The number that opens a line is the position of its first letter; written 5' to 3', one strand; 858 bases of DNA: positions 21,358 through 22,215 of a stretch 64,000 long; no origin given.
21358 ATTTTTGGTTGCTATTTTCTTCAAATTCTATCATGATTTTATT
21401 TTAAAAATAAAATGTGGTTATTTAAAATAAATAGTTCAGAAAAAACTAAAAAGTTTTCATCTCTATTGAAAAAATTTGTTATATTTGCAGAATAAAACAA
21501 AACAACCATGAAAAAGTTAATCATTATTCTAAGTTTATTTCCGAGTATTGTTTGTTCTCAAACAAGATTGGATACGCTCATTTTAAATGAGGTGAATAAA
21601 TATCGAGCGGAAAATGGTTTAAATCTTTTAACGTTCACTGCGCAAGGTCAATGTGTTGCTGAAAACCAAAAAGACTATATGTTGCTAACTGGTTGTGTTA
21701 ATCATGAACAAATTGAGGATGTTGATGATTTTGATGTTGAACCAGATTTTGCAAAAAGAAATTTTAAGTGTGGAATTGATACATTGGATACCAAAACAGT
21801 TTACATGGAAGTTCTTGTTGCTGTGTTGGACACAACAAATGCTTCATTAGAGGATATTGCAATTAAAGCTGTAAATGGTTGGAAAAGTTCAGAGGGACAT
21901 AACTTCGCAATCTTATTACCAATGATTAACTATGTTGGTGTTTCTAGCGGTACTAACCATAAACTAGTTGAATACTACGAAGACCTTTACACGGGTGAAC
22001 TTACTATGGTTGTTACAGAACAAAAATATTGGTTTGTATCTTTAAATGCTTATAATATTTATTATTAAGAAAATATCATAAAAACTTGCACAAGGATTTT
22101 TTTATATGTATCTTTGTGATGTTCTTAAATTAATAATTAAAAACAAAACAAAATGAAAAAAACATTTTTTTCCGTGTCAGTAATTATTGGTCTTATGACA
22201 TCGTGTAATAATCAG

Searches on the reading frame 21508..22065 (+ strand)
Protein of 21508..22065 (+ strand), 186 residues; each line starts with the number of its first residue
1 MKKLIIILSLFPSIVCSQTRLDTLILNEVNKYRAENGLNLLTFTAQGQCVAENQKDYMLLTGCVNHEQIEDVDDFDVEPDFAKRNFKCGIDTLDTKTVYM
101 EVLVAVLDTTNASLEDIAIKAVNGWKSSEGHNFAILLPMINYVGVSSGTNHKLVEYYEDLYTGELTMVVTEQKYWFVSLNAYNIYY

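Call 14: search_protein_families(library=ncbifam, proteins=[window:21508-22065:+], max_evalue=0.1)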
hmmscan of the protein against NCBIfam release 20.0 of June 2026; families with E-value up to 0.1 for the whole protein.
window:21508-22065:+ (186 aa): 2 families
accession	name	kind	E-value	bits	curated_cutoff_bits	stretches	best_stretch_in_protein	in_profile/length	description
TIGR02909.1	spore_YkwD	subfamily_domain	0.0011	18.9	171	1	115-161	79-125/127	uncharacterized protein, YkwD family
TIGR00734.1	hisAF_rel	hypoth_equivalog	0.018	14.9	179.85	1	69-160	89-182/221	HisA/HisF family protein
